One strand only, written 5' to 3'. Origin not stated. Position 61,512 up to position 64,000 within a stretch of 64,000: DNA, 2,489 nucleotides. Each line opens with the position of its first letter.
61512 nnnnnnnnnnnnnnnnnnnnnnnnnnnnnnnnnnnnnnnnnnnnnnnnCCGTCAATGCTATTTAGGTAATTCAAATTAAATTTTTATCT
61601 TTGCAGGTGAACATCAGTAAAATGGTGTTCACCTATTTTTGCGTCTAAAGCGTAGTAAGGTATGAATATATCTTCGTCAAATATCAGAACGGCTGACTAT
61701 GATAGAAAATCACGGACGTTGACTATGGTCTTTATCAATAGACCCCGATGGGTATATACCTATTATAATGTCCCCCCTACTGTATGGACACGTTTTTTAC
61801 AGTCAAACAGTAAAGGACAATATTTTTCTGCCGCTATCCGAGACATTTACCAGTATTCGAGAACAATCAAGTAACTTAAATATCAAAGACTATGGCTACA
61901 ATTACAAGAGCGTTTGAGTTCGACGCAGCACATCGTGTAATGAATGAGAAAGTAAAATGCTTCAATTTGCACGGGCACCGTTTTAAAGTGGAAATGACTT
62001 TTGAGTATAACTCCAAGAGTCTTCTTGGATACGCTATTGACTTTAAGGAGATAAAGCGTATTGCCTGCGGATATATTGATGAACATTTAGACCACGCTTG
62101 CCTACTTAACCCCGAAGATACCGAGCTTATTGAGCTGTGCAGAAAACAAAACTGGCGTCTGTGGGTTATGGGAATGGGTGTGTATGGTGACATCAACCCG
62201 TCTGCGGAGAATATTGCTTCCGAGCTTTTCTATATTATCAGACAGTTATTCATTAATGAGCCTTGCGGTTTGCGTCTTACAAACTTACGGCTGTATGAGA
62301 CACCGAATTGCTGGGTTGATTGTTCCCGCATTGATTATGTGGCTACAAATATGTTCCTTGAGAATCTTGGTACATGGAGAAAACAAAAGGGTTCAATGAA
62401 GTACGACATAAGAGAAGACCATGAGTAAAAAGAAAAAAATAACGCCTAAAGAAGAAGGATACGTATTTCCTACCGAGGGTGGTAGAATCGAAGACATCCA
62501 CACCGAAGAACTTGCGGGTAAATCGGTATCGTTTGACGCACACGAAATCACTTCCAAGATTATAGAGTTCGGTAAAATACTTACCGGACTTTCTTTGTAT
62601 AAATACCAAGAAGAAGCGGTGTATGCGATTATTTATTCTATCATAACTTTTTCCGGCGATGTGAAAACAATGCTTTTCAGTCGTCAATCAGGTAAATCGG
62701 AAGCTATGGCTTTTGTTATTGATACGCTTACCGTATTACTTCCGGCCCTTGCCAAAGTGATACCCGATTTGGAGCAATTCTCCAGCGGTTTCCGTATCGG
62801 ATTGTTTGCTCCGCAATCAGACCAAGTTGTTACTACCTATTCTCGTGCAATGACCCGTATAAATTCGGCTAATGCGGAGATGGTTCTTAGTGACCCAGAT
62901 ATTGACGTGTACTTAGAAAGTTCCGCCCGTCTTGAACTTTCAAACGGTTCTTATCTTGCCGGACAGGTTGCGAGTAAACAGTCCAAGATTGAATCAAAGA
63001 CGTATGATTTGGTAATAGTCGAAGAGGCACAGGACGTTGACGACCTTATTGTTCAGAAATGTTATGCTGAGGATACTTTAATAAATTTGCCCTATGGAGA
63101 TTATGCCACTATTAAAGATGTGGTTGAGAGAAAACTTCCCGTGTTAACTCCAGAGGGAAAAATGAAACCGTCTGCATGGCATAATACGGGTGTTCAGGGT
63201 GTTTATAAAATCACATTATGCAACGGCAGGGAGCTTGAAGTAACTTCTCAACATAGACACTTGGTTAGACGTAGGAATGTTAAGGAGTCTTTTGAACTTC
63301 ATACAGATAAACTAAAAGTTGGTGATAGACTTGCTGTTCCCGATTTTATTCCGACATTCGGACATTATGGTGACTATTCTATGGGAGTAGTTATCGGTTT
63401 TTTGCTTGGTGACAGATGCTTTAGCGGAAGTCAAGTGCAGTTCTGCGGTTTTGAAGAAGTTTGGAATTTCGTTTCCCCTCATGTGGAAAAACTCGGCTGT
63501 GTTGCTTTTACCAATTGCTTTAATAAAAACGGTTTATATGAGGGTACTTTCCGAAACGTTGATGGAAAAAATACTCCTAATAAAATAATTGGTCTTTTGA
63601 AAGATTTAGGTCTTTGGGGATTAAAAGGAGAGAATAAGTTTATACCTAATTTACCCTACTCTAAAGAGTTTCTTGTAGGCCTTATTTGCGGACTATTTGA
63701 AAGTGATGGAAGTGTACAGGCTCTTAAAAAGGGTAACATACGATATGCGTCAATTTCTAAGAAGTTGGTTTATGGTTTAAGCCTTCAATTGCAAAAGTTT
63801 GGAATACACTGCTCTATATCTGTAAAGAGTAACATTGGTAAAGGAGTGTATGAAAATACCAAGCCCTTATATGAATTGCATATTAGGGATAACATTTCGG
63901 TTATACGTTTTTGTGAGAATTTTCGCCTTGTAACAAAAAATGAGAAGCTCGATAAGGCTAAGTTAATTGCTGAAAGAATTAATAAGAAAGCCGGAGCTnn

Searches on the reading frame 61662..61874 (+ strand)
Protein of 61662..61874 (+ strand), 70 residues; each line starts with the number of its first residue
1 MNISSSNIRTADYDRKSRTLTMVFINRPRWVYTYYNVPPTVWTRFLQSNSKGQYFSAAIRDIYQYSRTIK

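Call 90: search_protein_families(library=pfam, proteins=[window:61662-61874:+], max_evalue=0.01)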
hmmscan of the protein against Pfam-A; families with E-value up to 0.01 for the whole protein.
window:61662-61874:+ (70 aa): 1 family
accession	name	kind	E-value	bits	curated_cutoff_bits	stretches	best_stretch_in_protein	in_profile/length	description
PF13619.11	KTSC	-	1.3e-17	63.6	25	1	4-63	1-58/58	KTSC domain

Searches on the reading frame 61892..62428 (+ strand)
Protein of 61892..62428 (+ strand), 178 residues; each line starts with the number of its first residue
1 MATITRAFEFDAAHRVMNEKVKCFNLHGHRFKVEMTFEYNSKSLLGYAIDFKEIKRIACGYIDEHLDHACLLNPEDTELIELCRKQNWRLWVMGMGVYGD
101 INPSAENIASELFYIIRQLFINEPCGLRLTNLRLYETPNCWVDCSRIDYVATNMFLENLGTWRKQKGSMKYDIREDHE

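Call 11: search_protein_families(library=pfam, proteins=[window:61892-62428:+], max_evalue=0.01)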
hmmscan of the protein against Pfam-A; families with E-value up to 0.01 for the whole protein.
window:61892-62428:+ (178 aa): 1 family
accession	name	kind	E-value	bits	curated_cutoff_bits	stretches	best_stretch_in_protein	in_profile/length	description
PF01242.24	PTPS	-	4.2e-30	104.7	22.4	1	3-144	1-118/121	6-pyruvoyl tetrahydropterin synthase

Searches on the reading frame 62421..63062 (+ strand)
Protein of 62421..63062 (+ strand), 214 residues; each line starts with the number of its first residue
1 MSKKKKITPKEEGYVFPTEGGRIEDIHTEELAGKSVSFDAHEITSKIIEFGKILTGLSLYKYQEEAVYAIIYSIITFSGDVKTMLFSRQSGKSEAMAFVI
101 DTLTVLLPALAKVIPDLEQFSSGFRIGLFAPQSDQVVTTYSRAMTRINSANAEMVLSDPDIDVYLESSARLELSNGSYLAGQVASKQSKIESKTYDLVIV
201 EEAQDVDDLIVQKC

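Call 92: search_dna_similar(query=window:62421-63062:+, collection=phages, mode=protein, max_rows=15, max_evalue=0.001)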
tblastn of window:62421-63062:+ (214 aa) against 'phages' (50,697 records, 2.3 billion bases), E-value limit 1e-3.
Records with a match: 12; places in all: 12; records where one place covers at least 80% of the query: 6.
Best place of each record, by identity: >=99% 1; 60-80% 1; <60% 10.
By first word of the organism name: Streptomyces 6; Bacillus 4; Bacteroides 1; Bacteriophage 1.
By host as written in the record: Bacillus cereus 2; Streptomyces lividans JI 1326 2; Streptomyces sp. 5a 2; Bacillus megaterium str. ATCC 43725 2; Bacteroides salyersiae BSC162 1; - 1; Streptomyces mirabilis NRRL B-2400 1; Streptomyces turgidiscabies 1.
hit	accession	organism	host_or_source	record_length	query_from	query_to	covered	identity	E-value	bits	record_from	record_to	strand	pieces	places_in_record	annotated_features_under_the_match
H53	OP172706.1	Bacteroides phage BS162P1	Bacteroides salyersiae BSC162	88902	1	214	100%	100.0%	2e-137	429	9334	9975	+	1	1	hypothetical protein (x2)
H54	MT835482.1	Bacteriophage sp.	human fecal samples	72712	3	213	99%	75.4%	4e-100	323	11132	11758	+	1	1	record has no annotation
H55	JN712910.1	Bacillus phage BCD7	Bacillus cereus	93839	44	209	78%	39.9%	2e-28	117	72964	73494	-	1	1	putative terminase large subunit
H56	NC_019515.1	Bacillus phage BCD7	Bacillus cereus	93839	44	209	78%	39.9%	2e-28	117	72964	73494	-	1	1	putative terminase large subunit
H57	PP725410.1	Streptomyces phage GiJojo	Streptomyces mirabilis NRRL B-2400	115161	36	213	83%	35.3%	2e-23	103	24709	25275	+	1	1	61: terminase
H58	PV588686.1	Streptomyces phage pSt2308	Streptomyces turgidiscabies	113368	36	213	83%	34.7%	3e-23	102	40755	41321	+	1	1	terminase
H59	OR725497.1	Streptomyces phage LuckySocke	Streptomyces lividans JI 1326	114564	36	213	83%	34.7%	3e-23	102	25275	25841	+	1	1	70: terminase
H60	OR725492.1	Streptomyces phage Alone3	Streptomyces lividans JI 1326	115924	36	213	83%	34.7%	3e-23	102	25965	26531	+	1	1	71: terminase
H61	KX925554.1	Streptomyces phage BRock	Streptomyces sp. 5a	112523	43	213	80%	35.8%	5e-24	104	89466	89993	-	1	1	terminase large subunit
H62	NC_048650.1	Streptomyces phage BRock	Streptomyces sp. 5a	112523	43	213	80%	35.8%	5e-24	104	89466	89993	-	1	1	terminase large subunit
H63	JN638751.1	Bacillus phage G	Bacillus megaterium str. ATCC 43725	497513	85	211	59%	29.9%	6e-6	52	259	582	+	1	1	1: gp1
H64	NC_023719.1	Bacillus phage G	Bacillus megaterium str. ATCC 43725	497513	85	211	59%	29.9%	6e-6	52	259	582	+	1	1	1: gp1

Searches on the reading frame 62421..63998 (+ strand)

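Call 90: search_protein_families(library=pfam, proteins=[window:62421-63998:+], max_evalue=0.01)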
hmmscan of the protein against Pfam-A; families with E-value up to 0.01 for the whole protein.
window:62421-63998:+ (526 aa): 2 families
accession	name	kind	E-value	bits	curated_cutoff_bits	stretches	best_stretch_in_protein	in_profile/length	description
PF14528.11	LAGLIDADG_3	-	3.6e-12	46.8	22.5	1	417-500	2-80/82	LAGLIDADG-like domain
PF14890.11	Intein_splicing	-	1.2e-06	28.8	35.8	1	252-501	41-96/155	Intein splicing domain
